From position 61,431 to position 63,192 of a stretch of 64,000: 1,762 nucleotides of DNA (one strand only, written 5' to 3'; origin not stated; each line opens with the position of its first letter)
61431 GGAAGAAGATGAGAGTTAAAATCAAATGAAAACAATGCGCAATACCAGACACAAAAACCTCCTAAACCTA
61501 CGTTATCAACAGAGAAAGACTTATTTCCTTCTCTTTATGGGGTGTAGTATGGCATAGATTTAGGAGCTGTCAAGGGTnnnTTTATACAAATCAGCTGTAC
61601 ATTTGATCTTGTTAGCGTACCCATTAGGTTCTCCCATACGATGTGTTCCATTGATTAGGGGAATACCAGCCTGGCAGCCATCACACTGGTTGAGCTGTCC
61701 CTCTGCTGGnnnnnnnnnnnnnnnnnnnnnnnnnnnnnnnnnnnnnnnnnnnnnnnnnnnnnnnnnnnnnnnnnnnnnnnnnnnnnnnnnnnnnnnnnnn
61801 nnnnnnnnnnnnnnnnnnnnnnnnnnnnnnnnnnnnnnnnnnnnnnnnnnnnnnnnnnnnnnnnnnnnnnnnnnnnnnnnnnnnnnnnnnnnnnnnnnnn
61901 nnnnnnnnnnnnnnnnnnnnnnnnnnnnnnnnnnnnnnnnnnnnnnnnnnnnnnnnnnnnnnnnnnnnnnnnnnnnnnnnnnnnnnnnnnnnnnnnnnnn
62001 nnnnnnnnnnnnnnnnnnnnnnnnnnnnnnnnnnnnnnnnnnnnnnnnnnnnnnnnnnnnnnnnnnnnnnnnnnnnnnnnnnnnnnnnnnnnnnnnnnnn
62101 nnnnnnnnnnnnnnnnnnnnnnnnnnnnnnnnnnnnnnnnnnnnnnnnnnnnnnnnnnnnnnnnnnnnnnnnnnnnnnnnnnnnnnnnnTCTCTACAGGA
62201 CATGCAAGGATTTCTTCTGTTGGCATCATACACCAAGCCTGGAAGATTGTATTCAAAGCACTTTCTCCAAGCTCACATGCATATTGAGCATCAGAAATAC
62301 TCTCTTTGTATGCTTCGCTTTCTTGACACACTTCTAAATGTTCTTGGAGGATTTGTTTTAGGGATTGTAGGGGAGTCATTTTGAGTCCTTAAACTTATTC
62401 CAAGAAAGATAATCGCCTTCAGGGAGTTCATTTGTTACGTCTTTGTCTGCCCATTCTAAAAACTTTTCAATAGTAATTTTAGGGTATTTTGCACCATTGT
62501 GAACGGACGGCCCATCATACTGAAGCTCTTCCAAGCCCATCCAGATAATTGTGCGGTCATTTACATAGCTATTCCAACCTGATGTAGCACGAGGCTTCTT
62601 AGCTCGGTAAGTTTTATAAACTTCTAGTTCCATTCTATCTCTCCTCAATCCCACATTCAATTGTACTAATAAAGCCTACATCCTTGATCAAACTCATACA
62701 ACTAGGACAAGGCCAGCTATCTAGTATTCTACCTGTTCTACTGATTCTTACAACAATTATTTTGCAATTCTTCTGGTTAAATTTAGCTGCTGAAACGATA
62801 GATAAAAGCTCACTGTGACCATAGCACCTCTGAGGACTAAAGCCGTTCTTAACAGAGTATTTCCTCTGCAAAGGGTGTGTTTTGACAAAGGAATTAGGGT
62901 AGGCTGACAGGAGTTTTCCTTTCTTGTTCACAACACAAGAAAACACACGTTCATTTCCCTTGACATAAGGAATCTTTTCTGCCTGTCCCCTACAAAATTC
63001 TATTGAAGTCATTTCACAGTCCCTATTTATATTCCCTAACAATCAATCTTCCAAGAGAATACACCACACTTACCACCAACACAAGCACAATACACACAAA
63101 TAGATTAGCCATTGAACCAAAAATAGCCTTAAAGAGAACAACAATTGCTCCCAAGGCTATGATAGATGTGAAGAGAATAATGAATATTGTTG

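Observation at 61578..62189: GC-rich (about 55-58%) gene embedded in an AT-rich early cluster; likely recent horizontal acquisition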

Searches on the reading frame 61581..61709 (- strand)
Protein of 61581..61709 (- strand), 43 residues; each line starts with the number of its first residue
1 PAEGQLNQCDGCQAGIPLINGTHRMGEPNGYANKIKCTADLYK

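Call 46: search_protein_representatives(protein=window:61581-61709:-)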
Query: 43 residues. Proteins with E-value up to 0.001 (for the whole library): 172; up to 1e-10: 42; up to 1e-30: 0. The best 150 are listed.
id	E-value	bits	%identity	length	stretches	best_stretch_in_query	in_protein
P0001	1.6e-22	92.8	100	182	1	1-43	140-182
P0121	1.4e-20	86.8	93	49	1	3-43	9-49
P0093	3.4e-19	82.5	90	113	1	3-43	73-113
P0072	2.3e-18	79.9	92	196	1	5-43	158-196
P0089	6.3e-18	78.6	88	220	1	3-43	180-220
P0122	7.8e-18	78.3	90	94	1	4-43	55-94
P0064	3.2e-15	70.2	77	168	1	1-43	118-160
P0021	1.6e-14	68.1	72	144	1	1-43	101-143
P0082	8.3e-14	65.9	72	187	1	1-43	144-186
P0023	1.1e-13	65.4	70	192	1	1-43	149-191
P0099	1.4e-13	65.1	70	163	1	1-43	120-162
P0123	1.6e-13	64.9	74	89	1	5-43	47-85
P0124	2.6e-13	64.3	70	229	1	1-43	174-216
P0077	6.0e-13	63.2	67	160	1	1-43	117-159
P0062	1.2e-12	62.2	65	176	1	1-43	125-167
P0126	2.6e-12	61.2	73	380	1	6-42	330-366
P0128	4.7e-12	60.4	67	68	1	5-43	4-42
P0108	3.0e-11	58.0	67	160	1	4-42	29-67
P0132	6.9e-11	56.8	62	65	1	5-43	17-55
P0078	2.1e-10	55.3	62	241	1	2-41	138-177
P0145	6.6e-10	53.8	65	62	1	6-42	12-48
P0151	9.6e-10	53.3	66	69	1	6-43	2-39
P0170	8.4e-09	50.4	62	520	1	1-42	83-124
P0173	9.5e-09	50.2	63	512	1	5-42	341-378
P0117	2.9e-08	48.7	56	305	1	3-43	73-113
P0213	7.9e-06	41.2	59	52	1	6-42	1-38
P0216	9.5e-06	41.0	61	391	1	5-42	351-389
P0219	1.8e-05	40.1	53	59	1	5-42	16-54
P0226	4.1e-05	39.0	58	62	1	6-43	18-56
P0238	2.1e-04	36.8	54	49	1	6-42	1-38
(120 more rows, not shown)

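Call 48: search_protein_families(library=pfam, alignment_id=A2, max_evalue=0.001)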
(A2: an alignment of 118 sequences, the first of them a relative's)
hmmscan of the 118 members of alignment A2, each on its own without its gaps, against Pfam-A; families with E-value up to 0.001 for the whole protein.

A. member 1, P0121 (49 aa): 0 families

B. families by the number of members that match (of 118 scanned): 4 families
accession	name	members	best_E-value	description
PF14354.12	Lar_restr_allev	2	1.5e-09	Restriction alleviation protein Lar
PF14359.12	DUF4406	1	5.4e-26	Domain of unknown function (DUF4406)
PF19753.4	DUF6240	1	0.0003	Family of unknown function (DUF6240)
PF04448.17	DUF551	1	0.0006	Protein of unknown function (DUF551)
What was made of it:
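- Tried and rejected: A Pfam scan of 118 knuckle-bearing proteins found almost no partner domains: 2 Lar, 1 DUF4406, 1 DUF551, 1 DUF6240 (call 48).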

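Call 53: search_solved_structures(query=A3, max_evalue=10, show_alignments=2)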
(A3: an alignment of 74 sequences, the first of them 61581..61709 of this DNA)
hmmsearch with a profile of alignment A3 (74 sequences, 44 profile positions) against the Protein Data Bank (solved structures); distinct sequences matched with E-value up to 10: 1.
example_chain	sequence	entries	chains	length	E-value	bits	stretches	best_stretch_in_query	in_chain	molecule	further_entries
8bux_A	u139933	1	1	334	3.2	10.8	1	8-18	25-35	Granule associated Rac and RHOG effector protein 1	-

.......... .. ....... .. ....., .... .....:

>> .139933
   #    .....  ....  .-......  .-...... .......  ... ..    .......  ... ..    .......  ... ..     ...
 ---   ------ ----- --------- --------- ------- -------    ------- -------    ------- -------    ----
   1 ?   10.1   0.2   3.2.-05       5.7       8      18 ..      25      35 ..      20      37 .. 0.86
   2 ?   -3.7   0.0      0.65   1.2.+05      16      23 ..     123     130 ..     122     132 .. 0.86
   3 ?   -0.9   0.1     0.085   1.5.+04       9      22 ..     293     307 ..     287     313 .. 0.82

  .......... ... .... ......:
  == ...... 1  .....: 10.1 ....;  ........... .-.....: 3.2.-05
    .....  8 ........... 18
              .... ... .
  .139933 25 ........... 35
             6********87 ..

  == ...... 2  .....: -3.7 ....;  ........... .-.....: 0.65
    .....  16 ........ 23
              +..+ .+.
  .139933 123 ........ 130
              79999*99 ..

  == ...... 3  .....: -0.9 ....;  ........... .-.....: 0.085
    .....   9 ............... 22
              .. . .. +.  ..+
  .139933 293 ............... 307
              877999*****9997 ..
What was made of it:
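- Tried and rejected: A profile search with the knuckle against PDB sequences found nothing (call 53).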

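Call 54: find_homologous_proteins(query=A3, max_evalue=0.001)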
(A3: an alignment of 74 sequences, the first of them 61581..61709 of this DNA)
Query A3 (74 sequences) (43 aa, profile of the alignment): 26 proteins with E <= 0.001 among 45 candidates.
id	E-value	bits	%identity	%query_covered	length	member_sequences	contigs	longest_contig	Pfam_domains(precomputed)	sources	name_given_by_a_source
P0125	1.1e-21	94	67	91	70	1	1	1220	-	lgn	-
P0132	3.0e-20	89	63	88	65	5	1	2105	-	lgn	-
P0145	3.3e-20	89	67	84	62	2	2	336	-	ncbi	ncbi:hypothetical protein D3C75_1314750 [compost metagenome]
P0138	1.4e-19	87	63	88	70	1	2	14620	-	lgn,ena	-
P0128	1.8e-19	87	68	88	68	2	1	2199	-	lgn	-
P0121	2.0e-19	87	93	95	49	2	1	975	-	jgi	-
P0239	7.6e-19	85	51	100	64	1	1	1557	-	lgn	-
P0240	8.3e-19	85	73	86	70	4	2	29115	-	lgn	-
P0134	8.4e-19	85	67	91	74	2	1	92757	-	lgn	-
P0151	1.1e-18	85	66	88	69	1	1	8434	-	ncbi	ncbi:hypothetical protein D3C80_435370 [compost metagenome]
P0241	2.9e-18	83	61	88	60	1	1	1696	-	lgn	-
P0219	1.1e-17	81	51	88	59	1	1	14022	-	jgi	jgi:hypothetical protein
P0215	1.3e-17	81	59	84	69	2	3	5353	-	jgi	jgi:hypothetical protein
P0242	1.6e-17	81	69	84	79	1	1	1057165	-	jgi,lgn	jgi:hypothetical protein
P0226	2.8e-17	80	58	86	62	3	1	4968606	-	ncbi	ncbi:hypothetical protein M1D96_06430 [Pseudomonas sp. D1-3]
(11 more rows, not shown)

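Call 58: predict_structure(alignment_id=A3)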
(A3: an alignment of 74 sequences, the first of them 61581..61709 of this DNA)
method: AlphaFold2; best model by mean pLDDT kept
length: 43 residues; sequences in the alignment: 74
mean_pLDDT: 84.4   pTM: 0.54
mean pLDDT of the five models: 84.4, 82.2, 80.5, 79.1, 73.4
residues with pLDDT >= 90: 13; 70-90: 25; 50-70: 4; < 50: 1
segments of 3 or more residues with pLDDT < 50: none
pLDDT, mean of each block of 10 residues (from residue 1): 74 91 86 88 78
secondary structure, 60 per line:
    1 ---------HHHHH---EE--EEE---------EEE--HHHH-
elements in order: H10-14 E22-24 E34-36 H39-42

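Call 62: fold_search(model_id=the predicted structure, library=pdb)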
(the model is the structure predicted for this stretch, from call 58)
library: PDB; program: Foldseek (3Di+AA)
matches with E <= 10: 3; with E <= 0.001: 0
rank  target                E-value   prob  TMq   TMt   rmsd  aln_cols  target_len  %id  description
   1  9nlv_A                3.4e+00  0.02  0.22  0.04   7.2        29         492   24  Cryo-EM structure of hexameric SenDRT9 RT-ncRNA complex (released 2025-05-14)
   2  1dks_B                7.7e+00  0.02  0.26  0.18  10.9        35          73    8  CKSHS1: HUMAN CYCLIN DEPENDENT KINASE SUBUNIT, TYPE 1 IN COMPLEX WITH PHOSPHATE (released 1996-03-08)
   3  5xqz_B                9.6e+00  0.01  0.18  0.07   5.4        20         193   25  Structure of the MOB1-NDR2 complex (released 2018-08-29)

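Call 73: search_protein_families(library=padloc, proteins=[P0170, P0173, P0126, P0216], max_evalue=0.01)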
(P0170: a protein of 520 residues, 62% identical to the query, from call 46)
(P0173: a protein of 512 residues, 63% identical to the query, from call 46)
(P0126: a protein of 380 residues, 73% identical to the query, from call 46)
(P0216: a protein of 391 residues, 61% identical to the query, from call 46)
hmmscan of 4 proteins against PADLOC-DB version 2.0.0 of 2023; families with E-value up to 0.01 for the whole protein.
P0170 (520 aa): 0 families

P0173 (512 aa): 0 families

P0126 (380 aa): 0 families

P0216 (391 aa): 0 families

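Call 78: search_protein_families(library=pfam, proteins=[window:61581-61709:-, P0121, P0128, P0238, P0213, P0151, P0226, P0219, P0132, P0145], max_evalue=10)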
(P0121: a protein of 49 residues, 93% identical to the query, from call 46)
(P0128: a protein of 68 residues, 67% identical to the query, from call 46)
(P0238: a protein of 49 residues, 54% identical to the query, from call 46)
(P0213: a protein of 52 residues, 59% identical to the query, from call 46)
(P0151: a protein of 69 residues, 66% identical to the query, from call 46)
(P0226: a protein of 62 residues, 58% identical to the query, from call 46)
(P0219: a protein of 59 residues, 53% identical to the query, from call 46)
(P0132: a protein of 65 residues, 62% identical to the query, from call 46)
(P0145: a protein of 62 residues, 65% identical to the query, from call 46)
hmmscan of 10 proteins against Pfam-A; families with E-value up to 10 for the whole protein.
window:61581-61709:- (43 aa): 0 families

P0121 (49 aa): 0 families

P0128 (68 aa): 1 family
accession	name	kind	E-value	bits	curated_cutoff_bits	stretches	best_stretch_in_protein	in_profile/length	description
PF20342.3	DUF6637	-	0.11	13.2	27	1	12-47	53-88/103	Family of unknown function (DUF6637)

P0238 (49 aa): 0 families

P0213 (52 aa): 0 families

P0151 (69 aa): 0 families

P0226 (62 aa): 0 families

P0219 (59 aa): 0 families

P0132 (65 aa): 0 families

P0145 (62 aa): 0 families

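Call 83: fold_search(model_id=the predicted structure, library=viral)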
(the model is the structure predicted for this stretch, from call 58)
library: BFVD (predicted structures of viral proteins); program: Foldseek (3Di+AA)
matches with E <= 10: 13; with E <= 0.001: 0
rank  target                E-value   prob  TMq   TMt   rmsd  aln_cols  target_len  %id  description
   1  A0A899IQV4            4.7e-02  0.94  0.61  0.49   6.2        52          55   33  (no name in the UniProt tables at hand)
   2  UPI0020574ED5         4.0e-01  0.82  0.67  0.46   2.1        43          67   28  (no name look-up for this kind of identifier)
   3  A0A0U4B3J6            2.6e+00  0.04  0.26  0.12   4.3        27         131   18  HNH endonuclease [Arthrobacter phage Jasmine]
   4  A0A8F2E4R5            5.4e+00  0.08  0.31  0.28   2.5        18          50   28  Uncharacterized protein [Microbacterium phage vB_MoxS-R1]
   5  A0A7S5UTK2            5.4e+00  0.02  0.24  0.22   8.4        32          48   19  (no name in the UniProt tables at hand)
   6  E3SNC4                5.8e+00  0.02  0.24  0.15   7.5        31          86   26  Predicted protein [Cyanophage NATL1A-7]
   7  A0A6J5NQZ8            6.3e+00  0.05  0.31  0.02   2.5        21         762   33  Uncharacterized protein [uncultured Caudovirales phage]
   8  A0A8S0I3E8            6.8e+00  0.01  0.18  0.12   7.3        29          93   24  (no name in the UniProt tables at hand)
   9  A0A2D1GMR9            7.9e+00  0.03  0.30  0.20   2.9        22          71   18  (no name in the UniProt tables at hand)
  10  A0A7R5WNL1            8.5e+00  0.03  0.31  0.10   6.0        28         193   21  Uncharacterized protein [Diachasmimorpha longicaudata entomopoxvirus]
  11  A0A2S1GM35            8.5e+00  0.02  0.34  0.14   5.7        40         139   10  Uncharacterized protein [Erwinia phage Cronus]
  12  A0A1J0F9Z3            9.1e+00  0.01  0.18  0.05   8.8        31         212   16  (no name in the UniProt tables at hand)
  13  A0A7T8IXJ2            9.8e+00  0.02  0.34  0.20   2.3        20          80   15  (no name in the UniProt tables at hand)

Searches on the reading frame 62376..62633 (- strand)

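Call 5: search_protein_families(library=pfam, proteins=[window:62376-62633:-], max_evalue=0.1)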
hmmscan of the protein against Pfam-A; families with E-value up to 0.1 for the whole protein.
window:62376-62633:- (85 aa): 0 families

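Call 6: search_protein_families(library=phrogs, proteins=[window:62376-62633:-], max_evalue=0.01)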
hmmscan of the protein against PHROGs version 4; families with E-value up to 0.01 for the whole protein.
window:62376-62633:- (85 aa): 1 family
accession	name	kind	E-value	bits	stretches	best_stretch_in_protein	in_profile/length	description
phrog_9722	-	unknown function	8.7e-31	107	1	2-79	7-84/87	-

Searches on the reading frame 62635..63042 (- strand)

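Call 5: search_protein_families(library=pfam, proteins=[window:62635-63042:-], max_evalue=0.1)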
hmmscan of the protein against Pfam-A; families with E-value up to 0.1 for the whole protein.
window:62635-63042:- (135 aa): 1 family
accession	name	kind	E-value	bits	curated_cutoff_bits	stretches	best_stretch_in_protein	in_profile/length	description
PF00383.29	dCMP_cyt_deam_1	-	0.0043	17.4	25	1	28-126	21-96/102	Cytidine and deoxycytidylate deaminase zinc-binding region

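Call 6: search_protein_families(library=phrogs, proteins=[window:62635-63042:-], max_evalue=0.01)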
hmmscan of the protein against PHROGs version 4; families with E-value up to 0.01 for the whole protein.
window:62635-63042:- (135 aa): 0 families
